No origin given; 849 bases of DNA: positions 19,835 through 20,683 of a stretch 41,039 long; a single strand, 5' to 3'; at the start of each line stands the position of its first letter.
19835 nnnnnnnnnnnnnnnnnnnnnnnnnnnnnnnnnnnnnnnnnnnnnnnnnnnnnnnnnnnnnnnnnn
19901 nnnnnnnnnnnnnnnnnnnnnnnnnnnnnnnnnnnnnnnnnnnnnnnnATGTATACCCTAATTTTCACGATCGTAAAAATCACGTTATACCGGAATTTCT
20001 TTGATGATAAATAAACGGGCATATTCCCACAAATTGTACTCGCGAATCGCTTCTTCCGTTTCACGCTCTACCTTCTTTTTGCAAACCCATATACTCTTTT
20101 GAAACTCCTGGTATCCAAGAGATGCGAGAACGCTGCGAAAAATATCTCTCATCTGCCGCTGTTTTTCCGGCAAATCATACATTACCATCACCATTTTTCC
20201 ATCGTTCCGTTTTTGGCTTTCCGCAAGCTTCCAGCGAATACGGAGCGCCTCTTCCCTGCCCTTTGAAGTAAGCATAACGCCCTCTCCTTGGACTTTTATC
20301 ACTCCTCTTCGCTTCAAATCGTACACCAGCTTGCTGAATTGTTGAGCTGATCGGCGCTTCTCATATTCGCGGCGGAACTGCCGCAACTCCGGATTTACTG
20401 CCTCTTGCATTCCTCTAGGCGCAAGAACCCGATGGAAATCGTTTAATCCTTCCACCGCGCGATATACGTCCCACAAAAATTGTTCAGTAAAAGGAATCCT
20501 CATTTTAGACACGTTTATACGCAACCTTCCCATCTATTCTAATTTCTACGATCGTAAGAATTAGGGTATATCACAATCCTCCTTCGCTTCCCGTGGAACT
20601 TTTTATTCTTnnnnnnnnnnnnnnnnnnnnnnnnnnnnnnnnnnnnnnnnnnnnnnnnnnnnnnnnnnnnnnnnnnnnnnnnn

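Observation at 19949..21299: Four copies of an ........-centred palindrome bracket a PaaX-like (wHTH + Cas2-like) regulator inside the oxidative pentose-phosphate cluster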

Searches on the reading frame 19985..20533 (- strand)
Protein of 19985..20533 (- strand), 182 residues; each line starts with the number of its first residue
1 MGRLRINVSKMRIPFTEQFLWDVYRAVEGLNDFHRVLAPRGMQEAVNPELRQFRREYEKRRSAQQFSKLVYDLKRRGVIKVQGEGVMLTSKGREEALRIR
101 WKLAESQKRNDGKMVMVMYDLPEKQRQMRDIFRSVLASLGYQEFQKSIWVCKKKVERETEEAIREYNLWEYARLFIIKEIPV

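Call 3: search_protein_families(library=pfam, proteins=[window:19985-20533:-], max_evalue=0.01)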
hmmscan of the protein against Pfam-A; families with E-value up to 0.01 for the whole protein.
window:19985-20533:- (182 aa): 2 families
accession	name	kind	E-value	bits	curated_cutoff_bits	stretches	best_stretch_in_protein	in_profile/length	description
PF20803.2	PaaX_M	-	2.6e-16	59.9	24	1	108-177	2-71/83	PaaX protein central Cas2-like domain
PF09827.14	CRISPR_Cas2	-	9.7e-05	22.9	23.8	1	114-154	2-38/74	CRISPR associated protein Cas2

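Call 7: search_protein_families(library=ncbifam, proteins=[window:19985-20533:-], max_evalue=0.01)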
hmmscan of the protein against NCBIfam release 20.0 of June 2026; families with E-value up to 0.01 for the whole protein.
window:19985-20533:- (182 aa): 1 family
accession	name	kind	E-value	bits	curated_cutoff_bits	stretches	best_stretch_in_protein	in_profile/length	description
TIGR01573.1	cas2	equivalog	2.1e-06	27.9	24.5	1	114-159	2-48/96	CRISPR-associated endonuclease Cas2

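Call 8: search_solved_structures(query=window:19985-20533:-, max_evalue=1, show_alignments=2)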
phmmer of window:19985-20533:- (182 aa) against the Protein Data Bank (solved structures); distinct sequences matched with E-value up to 1: 4.
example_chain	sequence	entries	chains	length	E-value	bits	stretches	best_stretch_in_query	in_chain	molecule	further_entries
2yzy_A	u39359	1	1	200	0.59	13.1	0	77-147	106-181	Putative uncharacterized protein TTHA1012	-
4wp8_A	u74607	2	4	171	0.78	12.7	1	65-112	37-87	Ma1120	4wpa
4wp9_A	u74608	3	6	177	0.84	12.6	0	65-112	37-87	Ma1120 | Cyclase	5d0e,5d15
4wp3_A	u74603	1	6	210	0.91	12.5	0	65-112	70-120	Ma1120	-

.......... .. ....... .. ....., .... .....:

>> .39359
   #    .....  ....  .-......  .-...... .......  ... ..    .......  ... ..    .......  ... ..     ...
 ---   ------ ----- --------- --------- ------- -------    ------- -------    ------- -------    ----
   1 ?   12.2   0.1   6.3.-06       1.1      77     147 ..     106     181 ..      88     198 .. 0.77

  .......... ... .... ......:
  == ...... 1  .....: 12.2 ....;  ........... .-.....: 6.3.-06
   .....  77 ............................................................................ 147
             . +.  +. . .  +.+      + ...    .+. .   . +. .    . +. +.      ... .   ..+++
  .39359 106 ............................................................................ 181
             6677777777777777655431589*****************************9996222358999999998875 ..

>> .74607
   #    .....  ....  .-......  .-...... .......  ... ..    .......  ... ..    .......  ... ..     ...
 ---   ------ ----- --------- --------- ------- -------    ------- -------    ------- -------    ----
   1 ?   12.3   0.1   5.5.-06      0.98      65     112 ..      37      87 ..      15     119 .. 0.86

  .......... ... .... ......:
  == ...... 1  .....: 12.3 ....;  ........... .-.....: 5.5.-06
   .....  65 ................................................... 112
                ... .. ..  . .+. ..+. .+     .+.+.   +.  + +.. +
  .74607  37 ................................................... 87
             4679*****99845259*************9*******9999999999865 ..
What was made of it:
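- Tried and rejected: Direct PDB sequence search with the single protein found nothing meaningful (call 8).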

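Call 9: find_homologous_proteins(query=window:19985-20533:-, max_evalue=0.001)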
Query window:19985-20533:- (182 aa): 8 proteins with E <= 0.001 among 60 candidates.
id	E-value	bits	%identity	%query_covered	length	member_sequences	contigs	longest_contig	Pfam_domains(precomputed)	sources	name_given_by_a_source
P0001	1.4e-113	394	100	100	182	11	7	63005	PF20803.3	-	-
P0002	2.2e-96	338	88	95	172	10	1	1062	PF20803.3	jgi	jgi:DNA-binding transcriptional regulator PaaX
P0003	7.0e-94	330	87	95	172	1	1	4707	PF20803.3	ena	-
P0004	1.8e-93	329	87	95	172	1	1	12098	PF20803.3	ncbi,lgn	ncbi:MAG: CRISPR-associated endonuclease Cas2 [Patescibacteria group bacterium]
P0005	2.6e-93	328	87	95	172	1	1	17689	PF20803.3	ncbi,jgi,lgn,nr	ncbi:CRISPR-associated endonuclease Cas2 [Patescibacteria group bacterium]|nr:CRISPR-associated endo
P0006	8.6e-71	255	64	95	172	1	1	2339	PF20803.3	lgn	-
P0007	5.8e-67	243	62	93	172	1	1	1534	PF20803.3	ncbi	-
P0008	3.9e-36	142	45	93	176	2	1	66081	PF20803.3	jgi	-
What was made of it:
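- Closest known: Cas2. Different: NCBI records that name these proteins 'CRISPR-associated endonuclease Cas2' (call 9) are probably misannotated.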

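Call 10: find_encoding_contigs(protein=P0005, flank=8000, max_places=3)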
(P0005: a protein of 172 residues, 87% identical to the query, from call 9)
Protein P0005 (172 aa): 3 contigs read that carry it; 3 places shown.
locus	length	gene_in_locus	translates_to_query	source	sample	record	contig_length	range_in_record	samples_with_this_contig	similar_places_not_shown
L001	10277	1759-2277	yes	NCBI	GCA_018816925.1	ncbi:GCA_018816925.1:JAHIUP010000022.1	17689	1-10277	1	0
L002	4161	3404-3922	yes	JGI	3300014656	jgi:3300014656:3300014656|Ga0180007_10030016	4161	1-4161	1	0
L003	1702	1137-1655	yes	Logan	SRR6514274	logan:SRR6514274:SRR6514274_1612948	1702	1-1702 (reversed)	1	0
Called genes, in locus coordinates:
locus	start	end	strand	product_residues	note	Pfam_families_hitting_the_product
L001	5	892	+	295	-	PF02826:2-Hacid_dh_C (weak), PF03446:NAD_binding_2, PF00393:6PGD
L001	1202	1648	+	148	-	-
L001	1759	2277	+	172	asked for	PF20803:PaaX_M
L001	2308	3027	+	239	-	PF01182:Glucosamine_iso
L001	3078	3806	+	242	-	-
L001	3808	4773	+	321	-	PF00890:FAD_binding_2 (weak), PF01134:GIDA (faint), PF01266:DAO (faint), PF07992:Pyr_redox_2, PF13738:Pyr_redox_3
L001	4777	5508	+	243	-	PF02535:Zip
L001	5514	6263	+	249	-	PF13462:Thioredoxin_4, PF01323:DSBA, PF13743:Thioredoxin_5 (weak)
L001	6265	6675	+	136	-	PF07884:VKOR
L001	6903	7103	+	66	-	PF00313:CSD, PF08206:OB_RNB (faint)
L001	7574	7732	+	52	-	PF18930:DUF5679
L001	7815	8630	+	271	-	PF00753:Lactamase_B, PF12706:Lactamase_B_2 (faint)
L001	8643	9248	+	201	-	PF00334:NDK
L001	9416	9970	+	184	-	PF12917:YfbR-like, PF13023:HD_3, PF01966:HD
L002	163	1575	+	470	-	PF00479:G6PD_N, PF02781:G6PD_C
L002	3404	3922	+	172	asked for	PF20803:PaaX_M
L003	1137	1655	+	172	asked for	PF20803:PaaX_M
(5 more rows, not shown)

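Call 11: find_encoding_contigs(protein=P0008, flank=8000, max_places=3)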
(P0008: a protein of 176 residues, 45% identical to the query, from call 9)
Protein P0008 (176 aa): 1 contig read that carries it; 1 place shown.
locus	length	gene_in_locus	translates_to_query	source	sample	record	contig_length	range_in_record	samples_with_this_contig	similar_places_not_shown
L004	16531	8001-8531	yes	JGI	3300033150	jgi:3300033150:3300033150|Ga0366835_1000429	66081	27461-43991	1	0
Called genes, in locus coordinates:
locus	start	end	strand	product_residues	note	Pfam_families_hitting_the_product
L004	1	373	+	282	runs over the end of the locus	PF04085:MreC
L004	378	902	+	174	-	-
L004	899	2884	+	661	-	PF03717:PBP_dimer, PF00905:Transpeptidase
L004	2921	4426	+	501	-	PF01336:tRNA_anti-codon, PF00152:tRNA-synt_2, PF01409:tRNA-synt_2d (faint)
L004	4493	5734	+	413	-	PF02403:Seryl_tRNA_N, PF00587:tRNA-synt_2b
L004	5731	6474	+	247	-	PF00561:Abhydrolase_1, PF02230:Abhydrolase_2 (faint), PF06342:DUF1057 (weak), PF06821:Ser_hydrolase (weak), PF12146:Hydrolase_4, PF12697:Abhydrolase_6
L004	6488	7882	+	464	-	PF08245:Mur_ligase_M, PF02875:Mur_ligase_C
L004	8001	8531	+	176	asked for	PF20803:PaaX_M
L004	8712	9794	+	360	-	PF02388:FemAB, PF13480:Acetyltransf_6, PF02388:FemAB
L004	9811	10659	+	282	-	-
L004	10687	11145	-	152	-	PF03449:GreA_GreB_N, PF01272:GreA_GreB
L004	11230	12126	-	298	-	PF01544:CorA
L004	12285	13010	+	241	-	PF01628:HrcA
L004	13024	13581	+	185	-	PF01025:GrpE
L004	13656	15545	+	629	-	PF00012:HSP70, PF06723:MreB_Mbl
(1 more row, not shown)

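Call 16: find_encoding_contigs(protein=P0001, flank=10000, max_places=6)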
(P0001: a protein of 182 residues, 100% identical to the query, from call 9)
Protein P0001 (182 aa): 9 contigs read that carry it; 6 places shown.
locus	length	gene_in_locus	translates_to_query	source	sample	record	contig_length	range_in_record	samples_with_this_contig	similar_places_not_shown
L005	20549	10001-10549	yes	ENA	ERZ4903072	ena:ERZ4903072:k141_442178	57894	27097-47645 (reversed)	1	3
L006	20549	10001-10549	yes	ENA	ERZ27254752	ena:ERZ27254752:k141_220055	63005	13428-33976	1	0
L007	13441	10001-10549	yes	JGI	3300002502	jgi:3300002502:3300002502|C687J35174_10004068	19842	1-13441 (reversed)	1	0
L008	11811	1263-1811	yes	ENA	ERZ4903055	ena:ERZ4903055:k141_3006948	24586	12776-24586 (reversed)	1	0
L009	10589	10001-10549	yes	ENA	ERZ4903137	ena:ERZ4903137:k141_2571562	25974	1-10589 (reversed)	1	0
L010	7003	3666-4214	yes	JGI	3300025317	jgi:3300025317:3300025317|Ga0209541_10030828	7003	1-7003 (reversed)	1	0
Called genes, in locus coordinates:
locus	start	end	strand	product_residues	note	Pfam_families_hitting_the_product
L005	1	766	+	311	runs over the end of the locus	PF00231:ATP-synt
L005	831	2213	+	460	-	PF02874:ATP-synt_ab_N, PF00006:ATP-synt_ab, PF22919:ATP-synt_VA_C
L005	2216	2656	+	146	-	PF00293:NUDIX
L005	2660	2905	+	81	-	PF02823:ATP-synt_DE_N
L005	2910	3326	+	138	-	PF20393:Pro_CA_2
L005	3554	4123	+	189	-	PF03358:FMN_red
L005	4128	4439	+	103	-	PF12840:HTH_20, PF01022:HTH_5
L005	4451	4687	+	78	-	PF00462:Glutaredoxin, PF13417:GST_N_3 (weak)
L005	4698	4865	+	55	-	-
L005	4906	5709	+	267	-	PF02683:DsbD_TM, PF13386:DsbD_2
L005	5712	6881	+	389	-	PF02812:ELFV_dehydrog_N, PF00208:ELFV_dehydrog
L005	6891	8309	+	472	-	PF00479:G6PD_N, PF02781:G6PD_C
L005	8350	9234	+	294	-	PF03446:NAD_binding_2, PF00393:6PGD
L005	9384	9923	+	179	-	PF01725:Ham1p_like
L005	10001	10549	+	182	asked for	PF20803:PaaX_M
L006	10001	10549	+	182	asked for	PF20803:PaaX_M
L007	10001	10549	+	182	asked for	PF20803:PaaX_M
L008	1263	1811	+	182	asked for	PF20803:PaaX_M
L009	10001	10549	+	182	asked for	PF20803:PaaX_M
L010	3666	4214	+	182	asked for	PF20803:PaaX_M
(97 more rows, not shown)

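Call 17: search_protein_representatives(protein=window:19985-20533:-)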
Query: 182 residues. Proteins with E-value up to 0.001 (for the whole library): 2329; up to 1e-10: 153; up to 1e-30: 12. The best 150 are listed.
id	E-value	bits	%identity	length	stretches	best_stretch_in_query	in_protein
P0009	2.1e-55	203.3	53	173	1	11-180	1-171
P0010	2.5e-45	170.5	44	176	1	11-182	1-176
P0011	8.6e-41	155.8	45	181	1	9-180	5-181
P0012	1.6e-40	154.9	43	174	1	11-180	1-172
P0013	2.5e-40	154.3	42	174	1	11-180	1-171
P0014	1.8e-38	148.2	43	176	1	11-181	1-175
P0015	4.0e-36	140.6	44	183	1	11-180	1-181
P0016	1.9e-35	138.4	39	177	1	11-180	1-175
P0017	5.9e-35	136.8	46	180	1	11-180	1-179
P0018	3.6e-34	134.2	42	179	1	12-179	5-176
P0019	5.3e-33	130.5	39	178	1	10-179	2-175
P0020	2.1e-31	125.2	40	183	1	12-179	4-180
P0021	2.5e-30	121.7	41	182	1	11-180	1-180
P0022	2.5e-30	121.7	39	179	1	11-181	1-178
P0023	3.8e-30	121.2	38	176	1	10-178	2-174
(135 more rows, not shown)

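Call 22: find_related_loci(query=A2, collection=genome_contigs, flank=3000)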
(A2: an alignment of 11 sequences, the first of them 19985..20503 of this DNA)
Query A2 (172 aa) in genome_contigs; peptide patterns used: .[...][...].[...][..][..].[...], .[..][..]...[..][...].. (x = any residue, [..] = any of these).
168 stretches matched a pattern; 81 encode a relative of the query (tblastn E <= 1e-3); the best 80 are kept; 80 distinct loci.
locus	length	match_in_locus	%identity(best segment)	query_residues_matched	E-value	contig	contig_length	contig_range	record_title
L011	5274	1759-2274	87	1-172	4e-100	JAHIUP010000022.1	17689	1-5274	MAG: Patescibacteria group bacterium isolate MM_PC_MetaG.mb.3 MM_PC_MetaG.mb.3_k141_483108, whole genome shotgun sequenc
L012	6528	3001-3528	49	1-172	2e-53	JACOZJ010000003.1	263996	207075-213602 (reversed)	MAG: Candidatus Wildermuthbacteria bacterium isolate NC_groundwater_202_Ag_S-0.1um_47_23 S4_GD2017_2_S1_scaffold_48, who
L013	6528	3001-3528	44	1-172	4e-48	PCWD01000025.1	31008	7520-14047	MAG: Parcubacteria group bacterium CG11_big_fil_rev_8_21_14_0_20_39_14 CG11_8_21_14_0.20_scaffold_2212_c, whole genome s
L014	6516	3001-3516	42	1-170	6e-47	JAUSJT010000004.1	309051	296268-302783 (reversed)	MAG: bacterium isolate E14_metabat.bin.319 E14_k141_128035, whole genome shotgun sequence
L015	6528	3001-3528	42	1-172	6e-47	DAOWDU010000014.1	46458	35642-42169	MAG TPA_asm: bacterium isolate CSMAG_1921 CSMAG_1921_k141_5378509_length_46458_cov_29.0201, whole genome shotgun sequenc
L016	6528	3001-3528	41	1-172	3e-46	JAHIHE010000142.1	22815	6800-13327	MAG: Patescibacteria group bacterium isolate KR11_N3.mb.38 KR11_N3.mb.38_k141_294686, whole genome shotgun sequence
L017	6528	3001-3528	43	1-172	6e-46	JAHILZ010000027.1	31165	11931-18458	MAG: Patescibacteria group bacterium isolate KR13_N2.mb.46 KR13_N2.mb.46_k141_114521, whole genome shotgun sequence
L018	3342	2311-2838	44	1-172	1e-45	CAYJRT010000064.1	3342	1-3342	MAG TPA_asm: uncultured Candidatus Saccharibacteria bacterium isolate ERP125453_co1_476 genome assembly, contig: NODE_41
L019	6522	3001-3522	45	1-170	2e-44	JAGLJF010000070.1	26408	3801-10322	MAG: Candidatus Paceibacterota bacterium isolate RS_3_34 ROV157_3.bin.34.fa_70, whole genome shotgun sequence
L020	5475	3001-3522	47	1-170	3e-44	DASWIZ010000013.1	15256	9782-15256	MAG TPA_asm: Candidatus Paceibacterota bacterium isolate SMAG_U2882 k141_3075610, whole genome shotgun sequence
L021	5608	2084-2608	45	1-170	2e-44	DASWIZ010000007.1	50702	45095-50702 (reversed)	MAG TPA_asm: Candidatus Paceibacterota bacterium isolate SMAG_U2882 k141_1908040, whole genome shotgun sequence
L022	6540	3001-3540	42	1-172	5e-44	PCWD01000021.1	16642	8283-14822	MAG: Parcubacteria group bacterium CG11_big_fil_rev_8_21_14_0_20_39_14 CG11_8_21_14_0.20_scaffold_2929_c, whole genome s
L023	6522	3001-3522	40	1-170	5e-43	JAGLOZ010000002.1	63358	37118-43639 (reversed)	MAG: Candidatus Paceibacterota bacterium isolate RS_7_61 ROV157_7.bin.61.fa_2, whole genome shotgun sequence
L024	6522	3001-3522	43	1-170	8e-43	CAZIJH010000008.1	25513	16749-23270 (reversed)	MAG TPA_asm: uncultured archaeon isolate SRP269290_co3_888 genome assembly, contig: NODE_1819_length_25513_cov_6.186150,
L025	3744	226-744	40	1-169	3e-42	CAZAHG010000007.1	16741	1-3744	MAG TPA_asm: uncultured Candidatus Saccharibacteria bacterium isolate SRP050083_co1_445 genome assembly, contig: NODE_14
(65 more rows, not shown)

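Call 25: predict_structure(alignment_id=A1)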
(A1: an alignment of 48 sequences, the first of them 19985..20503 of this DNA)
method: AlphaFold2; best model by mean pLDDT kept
length: 172 residues; sequences in the alignment: 48
mean_pLDDT: 82.4   pTM: 0.64
mean pLDDT of the five models: 82.4, 81.6, 80.3, 79.7, 78.7
residues with pLDDT >= 90: 76; 70-90: 72; 50-70: 8; < 50: 16
segments of 3 or more residues with pLDDT < 50: 21-36
pLDDT, mean of each block of 10 residues (from residue 1): 81 76 37 48 79 85 92 83 86 81 95 94 93 95 93 92 94 66
secondary structure, 60 per line:
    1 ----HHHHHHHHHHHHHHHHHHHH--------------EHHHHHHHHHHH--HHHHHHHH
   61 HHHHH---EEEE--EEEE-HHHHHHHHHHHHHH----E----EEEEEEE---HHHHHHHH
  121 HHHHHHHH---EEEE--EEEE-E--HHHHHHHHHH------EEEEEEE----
elements in order: H5-24 H40-50 H53-65 E69-72 E75-78 H80-93 E103-109 H113-128 E132-135 E138-141 H146-155 E162-168
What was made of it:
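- The protein lacks the PaaX C-terminal effector domain (calls 3, 25).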
